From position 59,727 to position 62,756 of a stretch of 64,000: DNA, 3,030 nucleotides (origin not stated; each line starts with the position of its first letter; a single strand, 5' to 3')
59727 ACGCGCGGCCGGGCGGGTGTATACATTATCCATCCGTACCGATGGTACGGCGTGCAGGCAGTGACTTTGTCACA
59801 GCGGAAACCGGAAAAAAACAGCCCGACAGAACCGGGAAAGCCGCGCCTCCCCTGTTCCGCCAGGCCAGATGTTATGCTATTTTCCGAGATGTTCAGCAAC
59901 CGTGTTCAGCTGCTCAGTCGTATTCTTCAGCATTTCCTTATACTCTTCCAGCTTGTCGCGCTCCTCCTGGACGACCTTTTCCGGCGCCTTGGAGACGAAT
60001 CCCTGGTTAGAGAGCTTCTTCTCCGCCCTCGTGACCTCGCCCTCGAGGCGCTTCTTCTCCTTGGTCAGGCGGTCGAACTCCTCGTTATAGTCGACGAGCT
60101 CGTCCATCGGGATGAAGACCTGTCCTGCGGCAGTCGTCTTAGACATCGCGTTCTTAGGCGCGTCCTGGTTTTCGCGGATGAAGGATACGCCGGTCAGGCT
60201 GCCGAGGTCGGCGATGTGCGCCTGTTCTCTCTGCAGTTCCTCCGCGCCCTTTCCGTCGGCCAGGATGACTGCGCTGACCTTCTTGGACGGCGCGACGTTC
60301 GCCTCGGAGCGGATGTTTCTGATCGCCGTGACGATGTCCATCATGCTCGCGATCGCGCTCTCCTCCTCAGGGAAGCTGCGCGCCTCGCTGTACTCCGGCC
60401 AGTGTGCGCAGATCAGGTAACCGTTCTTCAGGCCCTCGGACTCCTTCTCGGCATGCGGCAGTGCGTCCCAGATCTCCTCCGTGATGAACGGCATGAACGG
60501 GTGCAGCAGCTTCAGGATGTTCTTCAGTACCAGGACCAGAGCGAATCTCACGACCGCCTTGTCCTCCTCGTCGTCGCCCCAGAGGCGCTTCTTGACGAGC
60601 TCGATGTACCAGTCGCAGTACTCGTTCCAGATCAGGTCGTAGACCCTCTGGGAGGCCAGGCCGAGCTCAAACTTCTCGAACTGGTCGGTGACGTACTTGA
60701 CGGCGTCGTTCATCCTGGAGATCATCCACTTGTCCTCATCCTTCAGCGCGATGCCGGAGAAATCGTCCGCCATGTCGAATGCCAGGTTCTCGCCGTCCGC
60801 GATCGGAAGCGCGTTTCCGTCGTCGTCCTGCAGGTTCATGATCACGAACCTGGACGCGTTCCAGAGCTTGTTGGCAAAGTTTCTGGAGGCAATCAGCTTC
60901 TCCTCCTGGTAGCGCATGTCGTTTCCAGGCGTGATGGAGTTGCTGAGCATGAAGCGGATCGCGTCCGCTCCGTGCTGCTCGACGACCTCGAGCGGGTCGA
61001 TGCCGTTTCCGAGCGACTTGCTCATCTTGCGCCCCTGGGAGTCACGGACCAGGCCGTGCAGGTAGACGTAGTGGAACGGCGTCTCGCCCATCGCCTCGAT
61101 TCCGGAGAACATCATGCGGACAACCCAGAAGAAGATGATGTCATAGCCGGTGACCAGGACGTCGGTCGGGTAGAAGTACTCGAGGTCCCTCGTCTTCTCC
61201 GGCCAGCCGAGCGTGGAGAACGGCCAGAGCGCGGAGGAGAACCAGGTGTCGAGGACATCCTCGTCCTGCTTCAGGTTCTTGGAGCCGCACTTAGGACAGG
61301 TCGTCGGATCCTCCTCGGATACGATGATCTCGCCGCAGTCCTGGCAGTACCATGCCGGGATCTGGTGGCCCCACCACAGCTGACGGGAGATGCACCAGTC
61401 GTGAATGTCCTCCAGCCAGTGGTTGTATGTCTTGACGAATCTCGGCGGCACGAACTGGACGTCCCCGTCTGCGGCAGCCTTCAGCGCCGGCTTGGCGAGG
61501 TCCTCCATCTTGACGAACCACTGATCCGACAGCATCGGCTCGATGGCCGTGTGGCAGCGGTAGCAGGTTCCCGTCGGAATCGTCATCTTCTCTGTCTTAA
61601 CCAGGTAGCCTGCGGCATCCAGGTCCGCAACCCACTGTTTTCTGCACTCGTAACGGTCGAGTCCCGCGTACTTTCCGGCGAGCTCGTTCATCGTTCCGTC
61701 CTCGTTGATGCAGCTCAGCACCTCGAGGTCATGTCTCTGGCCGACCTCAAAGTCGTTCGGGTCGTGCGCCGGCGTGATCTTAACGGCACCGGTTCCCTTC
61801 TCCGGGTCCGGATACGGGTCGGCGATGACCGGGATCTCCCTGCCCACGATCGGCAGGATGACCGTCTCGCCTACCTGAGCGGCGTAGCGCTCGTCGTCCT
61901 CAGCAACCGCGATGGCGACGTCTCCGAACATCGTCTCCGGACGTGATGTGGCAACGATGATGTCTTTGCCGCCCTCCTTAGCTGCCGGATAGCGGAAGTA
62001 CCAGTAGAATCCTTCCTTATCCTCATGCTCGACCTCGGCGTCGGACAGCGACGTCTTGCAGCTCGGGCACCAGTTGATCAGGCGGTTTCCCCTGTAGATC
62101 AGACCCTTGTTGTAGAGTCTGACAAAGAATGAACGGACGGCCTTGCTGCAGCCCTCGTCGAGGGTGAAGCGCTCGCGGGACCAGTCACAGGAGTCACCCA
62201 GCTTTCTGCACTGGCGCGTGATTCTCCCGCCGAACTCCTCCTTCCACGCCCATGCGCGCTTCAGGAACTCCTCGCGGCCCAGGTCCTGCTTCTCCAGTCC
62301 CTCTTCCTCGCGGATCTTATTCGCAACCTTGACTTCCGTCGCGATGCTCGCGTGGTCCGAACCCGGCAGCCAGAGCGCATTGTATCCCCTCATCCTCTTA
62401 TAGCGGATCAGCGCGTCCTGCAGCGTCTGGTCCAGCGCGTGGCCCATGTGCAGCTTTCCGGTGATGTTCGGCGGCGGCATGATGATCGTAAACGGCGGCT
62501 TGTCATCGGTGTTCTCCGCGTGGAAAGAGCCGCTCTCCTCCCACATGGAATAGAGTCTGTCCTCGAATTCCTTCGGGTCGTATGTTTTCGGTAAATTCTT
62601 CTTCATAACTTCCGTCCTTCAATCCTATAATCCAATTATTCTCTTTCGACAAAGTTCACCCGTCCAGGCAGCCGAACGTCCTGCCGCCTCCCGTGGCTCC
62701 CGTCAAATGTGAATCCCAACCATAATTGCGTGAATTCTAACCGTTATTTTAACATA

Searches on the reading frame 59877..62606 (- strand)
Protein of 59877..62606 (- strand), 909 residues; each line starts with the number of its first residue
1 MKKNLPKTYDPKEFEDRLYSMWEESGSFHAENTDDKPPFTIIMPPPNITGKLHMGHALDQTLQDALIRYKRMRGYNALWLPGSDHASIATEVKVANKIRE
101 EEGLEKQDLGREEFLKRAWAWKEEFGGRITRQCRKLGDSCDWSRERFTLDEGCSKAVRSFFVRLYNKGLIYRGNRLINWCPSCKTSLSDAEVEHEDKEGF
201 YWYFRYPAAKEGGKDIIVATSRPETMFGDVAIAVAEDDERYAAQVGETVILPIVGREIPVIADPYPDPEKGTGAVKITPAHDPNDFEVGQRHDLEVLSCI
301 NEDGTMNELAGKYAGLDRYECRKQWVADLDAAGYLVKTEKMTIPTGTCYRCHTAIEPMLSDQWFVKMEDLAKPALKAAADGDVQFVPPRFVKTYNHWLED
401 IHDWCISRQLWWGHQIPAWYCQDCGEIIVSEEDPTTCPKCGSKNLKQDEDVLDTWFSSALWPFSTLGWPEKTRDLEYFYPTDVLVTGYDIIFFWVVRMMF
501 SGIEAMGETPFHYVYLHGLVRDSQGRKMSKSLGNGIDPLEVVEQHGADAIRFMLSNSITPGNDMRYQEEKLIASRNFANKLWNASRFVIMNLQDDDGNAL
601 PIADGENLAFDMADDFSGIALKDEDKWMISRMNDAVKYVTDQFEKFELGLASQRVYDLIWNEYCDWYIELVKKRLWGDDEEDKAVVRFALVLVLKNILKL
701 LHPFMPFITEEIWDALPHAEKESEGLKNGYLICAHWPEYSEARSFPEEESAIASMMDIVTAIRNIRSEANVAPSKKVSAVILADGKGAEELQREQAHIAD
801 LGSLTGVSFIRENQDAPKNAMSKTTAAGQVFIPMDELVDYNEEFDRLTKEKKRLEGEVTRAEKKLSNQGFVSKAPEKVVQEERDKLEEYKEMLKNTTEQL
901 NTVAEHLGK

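Call 85: find_encoding_contigs(protein=window:59877-62606:-, flank=10000, max_places=4)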
Protein window:59877-62606:- (909 aa): 8 contigs read that carry it; 4 places shown.
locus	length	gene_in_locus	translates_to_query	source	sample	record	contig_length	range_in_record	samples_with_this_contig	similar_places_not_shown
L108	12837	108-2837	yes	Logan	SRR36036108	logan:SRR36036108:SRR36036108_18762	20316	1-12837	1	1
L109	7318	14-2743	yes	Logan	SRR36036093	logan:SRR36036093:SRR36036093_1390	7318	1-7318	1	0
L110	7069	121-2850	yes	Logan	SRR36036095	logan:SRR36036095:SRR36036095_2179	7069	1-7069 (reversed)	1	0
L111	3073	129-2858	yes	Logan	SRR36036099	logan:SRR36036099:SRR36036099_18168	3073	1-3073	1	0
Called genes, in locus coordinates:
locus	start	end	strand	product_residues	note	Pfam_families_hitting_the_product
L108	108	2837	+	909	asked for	PF00133:tRNA-synt_1, PF01406:tRNA-synt_1e (faint), PF09334:tRNA-synt_1g, PF21349:RUBY_RBDX (faint), PF13603:tRNA-synt_1_2, PF09334:tRNA-synt_1g, PF08264:Anticodon_1, PF10458:Val_tRNA-synt_C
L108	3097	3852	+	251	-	PF06738:ThrE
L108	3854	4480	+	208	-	PF06738:ThrE, PF12821:ThrE_2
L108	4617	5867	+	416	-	PF00464:SHMT, PF00155:Aminotran_1_2, PF00266:Aminotran_5 (weak), PF01212:Beta_elim_lyase, PF01041:DegT_DnrJ_EryC1 (weak)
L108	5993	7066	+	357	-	PF02504:FA_synthesis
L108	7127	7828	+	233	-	PF14622:Ribonucleas_3_3, PF00636:Ribonuclease_3, PF00035:dsrm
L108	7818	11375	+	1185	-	PF02463:SMC_N, PF13175:AAA_15, PF13304:AAA_21 (weak), PF13476:AAA_23, PF13555:AAA_29 (weak), PF06470:SMC_hinge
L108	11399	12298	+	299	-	PF02881:SRP54_N, PF13401:AAA_22 (faint), PF13604:AAA_30 (faint), PF00448:SRP54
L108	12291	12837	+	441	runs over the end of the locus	PF00009:GTP_EFTU, PF01926:MMR_HSR1, PF02421:FeoB_N, PF04548:AIG1 (weak), PF00009:GTP_EFTU, PF01926:MMR_HSR1, PF02421:FeoB_N, PF14714:KH_dom-like, +6 more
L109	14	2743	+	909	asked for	PF00133:tRNA-synt_1, PF01406:tRNA-synt_1e (faint), PF09334:tRNA-synt_1g, PF21349:RUBY_RBDX (faint), PF13603:tRNA-synt_1_2, PF09334:tRNA-synt_1g, PF08264:Anticodon_1, PF10458:Val_tRNA-synt_C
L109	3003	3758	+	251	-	PF06738:ThrE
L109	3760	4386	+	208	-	PF06738:ThrE, PF12821:ThrE_2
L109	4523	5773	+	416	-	PF00464:SHMT, PF00155:Aminotran_1_2, PF00266:Aminotran_5 (weak), PF01212:Beta_elim_lyase, PF01041:DegT_DnrJ_EryC1 (weak)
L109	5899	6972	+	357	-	PF02504:FA_synthesis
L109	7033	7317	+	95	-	?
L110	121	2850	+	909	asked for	PF00133:tRNA-synt_1, PF01406:tRNA-synt_1e (faint), PF09334:tRNA-synt_1g, PF21349:RUBY_RBDX (faint), PF13603:tRNA-synt_1_2, PF09334:tRNA-synt_1g, PF08264:Anticodon_1, PF10458:Val_tRNA-synt_C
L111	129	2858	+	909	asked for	PF00133:tRNA-synt_1, PF01406:tRNA-synt_1e (faint), PF09334:tRNA-synt_1g, PF21349:RUBY_RBDX (faint), PF13603:tRNA-synt_1_2, PF09334:tRNA-synt_1g, PF08264:Anticodon_1, PF10458:Val_tRNA-synt_C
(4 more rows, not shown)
